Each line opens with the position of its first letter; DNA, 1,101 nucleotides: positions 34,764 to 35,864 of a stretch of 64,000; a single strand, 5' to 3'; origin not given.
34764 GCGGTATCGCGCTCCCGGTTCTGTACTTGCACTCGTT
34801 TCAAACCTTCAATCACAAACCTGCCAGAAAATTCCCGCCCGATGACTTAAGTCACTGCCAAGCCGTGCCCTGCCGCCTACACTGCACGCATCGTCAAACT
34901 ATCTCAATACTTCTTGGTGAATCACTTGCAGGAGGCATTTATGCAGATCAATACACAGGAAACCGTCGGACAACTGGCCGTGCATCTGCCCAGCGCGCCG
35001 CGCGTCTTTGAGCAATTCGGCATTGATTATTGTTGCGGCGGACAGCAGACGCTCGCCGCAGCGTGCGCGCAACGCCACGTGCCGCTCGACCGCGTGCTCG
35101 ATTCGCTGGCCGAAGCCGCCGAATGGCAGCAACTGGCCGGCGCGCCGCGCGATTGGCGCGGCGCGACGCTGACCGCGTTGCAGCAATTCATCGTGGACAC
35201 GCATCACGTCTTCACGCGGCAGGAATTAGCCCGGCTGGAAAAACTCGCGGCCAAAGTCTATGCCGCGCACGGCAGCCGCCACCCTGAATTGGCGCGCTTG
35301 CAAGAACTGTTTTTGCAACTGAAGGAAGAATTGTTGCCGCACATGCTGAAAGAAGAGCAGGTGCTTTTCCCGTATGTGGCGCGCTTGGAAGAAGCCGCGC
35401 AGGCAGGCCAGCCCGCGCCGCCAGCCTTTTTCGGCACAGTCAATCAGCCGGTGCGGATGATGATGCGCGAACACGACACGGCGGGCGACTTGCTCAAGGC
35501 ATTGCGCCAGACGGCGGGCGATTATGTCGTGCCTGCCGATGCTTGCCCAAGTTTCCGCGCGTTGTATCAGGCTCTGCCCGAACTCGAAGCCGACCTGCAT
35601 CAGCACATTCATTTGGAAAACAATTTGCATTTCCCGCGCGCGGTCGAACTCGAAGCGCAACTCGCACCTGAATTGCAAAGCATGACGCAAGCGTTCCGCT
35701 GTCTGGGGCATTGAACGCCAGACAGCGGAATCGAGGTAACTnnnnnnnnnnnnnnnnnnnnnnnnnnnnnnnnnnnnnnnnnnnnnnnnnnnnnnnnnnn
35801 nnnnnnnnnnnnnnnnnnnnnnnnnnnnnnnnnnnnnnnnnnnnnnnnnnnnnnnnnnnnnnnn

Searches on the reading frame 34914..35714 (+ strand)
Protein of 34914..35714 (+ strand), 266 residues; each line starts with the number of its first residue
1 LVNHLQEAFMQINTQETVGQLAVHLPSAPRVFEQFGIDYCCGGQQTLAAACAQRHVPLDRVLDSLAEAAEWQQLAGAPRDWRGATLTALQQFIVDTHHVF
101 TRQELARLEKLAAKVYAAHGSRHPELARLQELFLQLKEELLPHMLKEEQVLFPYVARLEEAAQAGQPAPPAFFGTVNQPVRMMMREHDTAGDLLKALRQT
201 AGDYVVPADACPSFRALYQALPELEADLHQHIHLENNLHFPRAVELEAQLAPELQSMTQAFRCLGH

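Call 4: search_protein_families(library=pfam, proteins=[window:34914-35714:+], max_evalue=0.01)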
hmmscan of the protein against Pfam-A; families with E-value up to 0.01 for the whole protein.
window:34914-35714:+ (266 aa): 2 families
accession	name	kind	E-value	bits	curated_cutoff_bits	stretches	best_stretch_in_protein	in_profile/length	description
PF04405.19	ScdA_N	-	1.3e-19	70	32.5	1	15-68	2-55/56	Domain of Unknown function (DUF542)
PF01814.28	Hemerythrin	-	2.1e-16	61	25.3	1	93-243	5-127/127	Hemerythrin HHE cation binding domain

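Call 31: search_protein_families(library=ncbifam, proteins=[window:34914-35711:+], max_evalue=0.001)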
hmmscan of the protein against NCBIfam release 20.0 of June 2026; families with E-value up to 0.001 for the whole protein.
window:34914-35711:+ (266 aa): 4 families
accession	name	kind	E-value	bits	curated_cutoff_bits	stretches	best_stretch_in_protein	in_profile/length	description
TIGR03652.1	FeS_repair_RIC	equivalog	3e-68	229.8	204.7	1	18-243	1-216/216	iron-sulfur cluster repair di-iron protein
NF008221.0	PRK10992.1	equivalog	4.4e-52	176.8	254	1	15-245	5-218/220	iron-sulfur cluster repair protein YtfE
NF009777.0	PRK13276.1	equivalog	1.1e-36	126.8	259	1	12-241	2-221/224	iron-sulfur cluster repair di-iron protein ScdA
NF041614.1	FeSrepair_DnrN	equivalog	2.7e-23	82.9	300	1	81-244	7-155/157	iron-sulfur cluster repair protein DnrN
